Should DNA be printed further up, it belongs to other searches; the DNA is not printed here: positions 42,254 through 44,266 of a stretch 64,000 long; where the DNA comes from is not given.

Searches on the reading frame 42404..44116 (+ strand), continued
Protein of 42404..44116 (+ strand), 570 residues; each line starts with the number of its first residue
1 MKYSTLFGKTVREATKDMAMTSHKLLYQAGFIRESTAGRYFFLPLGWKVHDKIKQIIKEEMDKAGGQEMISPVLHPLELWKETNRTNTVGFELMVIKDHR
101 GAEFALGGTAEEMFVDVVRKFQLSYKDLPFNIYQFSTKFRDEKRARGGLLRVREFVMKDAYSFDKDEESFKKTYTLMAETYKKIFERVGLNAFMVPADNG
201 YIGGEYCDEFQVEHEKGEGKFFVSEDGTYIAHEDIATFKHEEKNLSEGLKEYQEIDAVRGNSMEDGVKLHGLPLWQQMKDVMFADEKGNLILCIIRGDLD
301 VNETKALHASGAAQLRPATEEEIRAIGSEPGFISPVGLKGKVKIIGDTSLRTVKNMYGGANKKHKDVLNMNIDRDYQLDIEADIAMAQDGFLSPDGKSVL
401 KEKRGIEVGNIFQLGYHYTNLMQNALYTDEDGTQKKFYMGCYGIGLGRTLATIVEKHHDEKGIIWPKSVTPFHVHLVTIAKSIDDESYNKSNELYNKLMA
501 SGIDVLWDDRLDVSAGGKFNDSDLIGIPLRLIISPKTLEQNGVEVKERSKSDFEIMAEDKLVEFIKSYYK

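Call 31: find_encoding_contigs(protein=P0019, flank=2000, max_places=3)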
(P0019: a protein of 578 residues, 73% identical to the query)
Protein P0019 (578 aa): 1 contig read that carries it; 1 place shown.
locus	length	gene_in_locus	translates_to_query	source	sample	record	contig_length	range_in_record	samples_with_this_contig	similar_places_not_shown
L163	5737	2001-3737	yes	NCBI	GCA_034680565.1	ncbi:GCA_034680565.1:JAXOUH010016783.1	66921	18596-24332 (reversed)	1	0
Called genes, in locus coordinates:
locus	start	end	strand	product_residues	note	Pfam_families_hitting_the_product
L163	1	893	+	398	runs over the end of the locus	PF13439:Glyco_transf_4 (weak), PF00534:Glycos_transf_1, PF13692:Glyco_trans_1_4, PF13524:Glyco_trans_1_2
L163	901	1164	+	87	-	-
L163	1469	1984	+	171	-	PF00186:DHFR_1 (weak), PF01872:RibD_C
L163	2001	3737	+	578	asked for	PF00587:tRNA-synt_2b, PF04073:tRNA_edit, PF03129:HGTP_anticodon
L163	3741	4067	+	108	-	PF14076:DUF4258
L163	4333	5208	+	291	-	-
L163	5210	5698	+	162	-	PF01230:HIT (weak)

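Call 32: find_encoding_contigs(protein=P0012, flank=2000, max_places=3)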
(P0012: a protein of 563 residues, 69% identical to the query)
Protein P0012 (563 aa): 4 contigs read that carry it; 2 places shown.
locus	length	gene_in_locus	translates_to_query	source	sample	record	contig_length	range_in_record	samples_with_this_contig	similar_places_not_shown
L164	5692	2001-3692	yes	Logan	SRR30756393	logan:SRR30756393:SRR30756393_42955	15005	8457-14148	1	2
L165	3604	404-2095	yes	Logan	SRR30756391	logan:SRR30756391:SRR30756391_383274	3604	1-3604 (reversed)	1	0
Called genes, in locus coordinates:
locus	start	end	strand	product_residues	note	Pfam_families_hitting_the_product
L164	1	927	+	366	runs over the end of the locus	PF02163:Peptidase_M50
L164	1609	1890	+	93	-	-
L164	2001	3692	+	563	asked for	PF00587:tRNA-synt_2b, PF04073:tRNA_edit, PF03129:HGTP_anticodon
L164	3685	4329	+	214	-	-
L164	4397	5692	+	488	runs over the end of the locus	-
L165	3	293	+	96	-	?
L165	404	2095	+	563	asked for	PF00587:tRNA-synt_2b, PF04073:tRNA_edit, PF03129:HGTP_anticodon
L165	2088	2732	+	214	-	-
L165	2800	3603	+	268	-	?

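Call 39: find_encoding_contigs(protein=P0011, flank=1500, max_places=3)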
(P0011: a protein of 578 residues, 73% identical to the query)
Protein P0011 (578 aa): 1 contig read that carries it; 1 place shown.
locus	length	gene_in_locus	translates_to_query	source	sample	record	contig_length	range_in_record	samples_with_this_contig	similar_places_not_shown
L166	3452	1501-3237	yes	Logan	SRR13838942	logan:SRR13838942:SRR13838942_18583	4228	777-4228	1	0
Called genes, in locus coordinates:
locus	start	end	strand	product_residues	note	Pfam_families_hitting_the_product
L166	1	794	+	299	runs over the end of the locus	PF13793:Pribosyltran_N, PF00156:Pribosyltran, PF14681:UPRTase (weak), PF14572:Pribosyl_synth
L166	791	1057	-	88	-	-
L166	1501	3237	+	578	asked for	PF00587:tRNA-synt_2b, PF04073:tRNA_edit, PF03129:HGTP_anticodon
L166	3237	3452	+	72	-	?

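Call 40: find_encoding_contigs(protein=P0006, flank=1500, max_places=3)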
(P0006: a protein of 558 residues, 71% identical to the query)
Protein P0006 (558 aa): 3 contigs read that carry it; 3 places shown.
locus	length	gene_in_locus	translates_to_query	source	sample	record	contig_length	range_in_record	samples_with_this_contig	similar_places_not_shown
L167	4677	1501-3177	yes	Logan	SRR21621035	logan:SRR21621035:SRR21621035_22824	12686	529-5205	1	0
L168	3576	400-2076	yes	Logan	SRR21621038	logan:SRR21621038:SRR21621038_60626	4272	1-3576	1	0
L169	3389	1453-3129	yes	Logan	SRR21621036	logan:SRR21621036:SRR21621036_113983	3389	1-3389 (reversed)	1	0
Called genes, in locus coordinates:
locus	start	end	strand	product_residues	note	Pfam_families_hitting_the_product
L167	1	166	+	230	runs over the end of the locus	?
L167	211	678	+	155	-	-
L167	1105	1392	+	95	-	PF01541:GIY-YIG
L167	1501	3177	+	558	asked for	PF00587:tRNA-synt_2b, PF04073:tRNA_edit, PF03129:HGTP_anticodon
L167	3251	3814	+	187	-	-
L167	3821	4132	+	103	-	PF14076:DUF4258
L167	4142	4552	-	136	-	PF01850:PIN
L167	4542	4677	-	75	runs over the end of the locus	PF20605:Antitox_RHH (weak)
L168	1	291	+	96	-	?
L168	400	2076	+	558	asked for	PF00587:tRNA-synt_2b, PF04073:tRNA_edit, PF03129:HGTP_anticodon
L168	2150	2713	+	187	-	-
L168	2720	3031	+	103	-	PF14076:DUF4258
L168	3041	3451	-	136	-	PF01850:PIN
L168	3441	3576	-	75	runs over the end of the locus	PF20605:Antitox_RHH (weak)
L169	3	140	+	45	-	?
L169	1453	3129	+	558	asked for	PF00587:tRNA-synt_2b, PF04073:tRNA_edit, PF03129:HGTP_anticodon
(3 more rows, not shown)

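Call 41: find_encoding_contigs(protein=P0009, flank=1500, max_places=3)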
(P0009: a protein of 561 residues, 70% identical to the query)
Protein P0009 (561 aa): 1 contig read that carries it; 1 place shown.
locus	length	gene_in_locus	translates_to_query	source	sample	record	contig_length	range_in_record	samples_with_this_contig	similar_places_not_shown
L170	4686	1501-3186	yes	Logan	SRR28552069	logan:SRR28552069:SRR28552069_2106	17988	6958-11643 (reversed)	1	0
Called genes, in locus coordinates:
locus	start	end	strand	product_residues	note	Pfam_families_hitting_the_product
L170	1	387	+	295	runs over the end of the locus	PF13793:Pribosyltran_N, PF00156:Pribosyltran, PF14572:Pribosyl_synth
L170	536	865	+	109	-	-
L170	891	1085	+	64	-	-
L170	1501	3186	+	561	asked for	PF00587:tRNA-synt_2b, PF04073:tRNA_edit, PF03129:HGTP_anticodon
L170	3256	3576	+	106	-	PF14076:DUF4258 (weak)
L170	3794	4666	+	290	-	-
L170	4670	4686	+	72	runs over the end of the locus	-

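Call 65: find_encoding_contigs(protein=P0023, flank=1200, max_places=2)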
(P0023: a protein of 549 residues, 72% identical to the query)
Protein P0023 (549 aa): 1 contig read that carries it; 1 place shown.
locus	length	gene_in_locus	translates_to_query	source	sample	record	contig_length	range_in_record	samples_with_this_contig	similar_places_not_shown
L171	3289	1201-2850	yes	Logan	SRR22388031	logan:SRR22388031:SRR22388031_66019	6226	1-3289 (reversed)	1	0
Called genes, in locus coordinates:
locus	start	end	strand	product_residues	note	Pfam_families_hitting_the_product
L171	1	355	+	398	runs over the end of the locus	PF00171:Aldedh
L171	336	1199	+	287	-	PF03807:F420_oxidored, PF14748:P5CR_dimer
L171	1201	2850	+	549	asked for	PF00587:tRNA-synt_2b, PF04073:tRNA_edit, PF03129:HGTP_anticodon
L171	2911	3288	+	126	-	?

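Call 66: find_encoding_contigs(protein=P0005, flank=1200, max_places=2)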
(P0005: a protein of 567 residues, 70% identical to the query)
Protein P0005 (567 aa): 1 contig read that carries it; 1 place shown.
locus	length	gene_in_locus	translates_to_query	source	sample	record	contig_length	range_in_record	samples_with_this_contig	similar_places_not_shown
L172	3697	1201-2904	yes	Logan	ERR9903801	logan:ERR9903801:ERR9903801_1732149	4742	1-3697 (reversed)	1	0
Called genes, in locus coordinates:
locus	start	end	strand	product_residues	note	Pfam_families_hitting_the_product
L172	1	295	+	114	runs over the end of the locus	-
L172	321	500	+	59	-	-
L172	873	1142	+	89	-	-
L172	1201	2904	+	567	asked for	PF00587:tRNA-synt_2b, PF04073:tRNA_edit, PF03129:HGTP_anticodon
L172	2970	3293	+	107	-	PF14076:DUF4258 (weak)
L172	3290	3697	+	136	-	?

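Call 67: find_encoding_contigs(protein=P0017, flank=1200, max_places=2)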
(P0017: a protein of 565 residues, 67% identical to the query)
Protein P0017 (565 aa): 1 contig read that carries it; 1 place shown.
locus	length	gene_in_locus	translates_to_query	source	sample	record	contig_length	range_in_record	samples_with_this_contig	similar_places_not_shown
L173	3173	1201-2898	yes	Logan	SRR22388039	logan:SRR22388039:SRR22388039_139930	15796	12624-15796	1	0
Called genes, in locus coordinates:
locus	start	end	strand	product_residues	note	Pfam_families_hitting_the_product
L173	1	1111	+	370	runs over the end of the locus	PF02163:Peptidase_M50, PF13180:PDZ_2 (faint), PF17820:PDZ_6 (faint)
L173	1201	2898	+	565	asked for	PF00587:tRNA-synt_2b, PF04073:tRNA_edit, PF03129:HGTP_anticodon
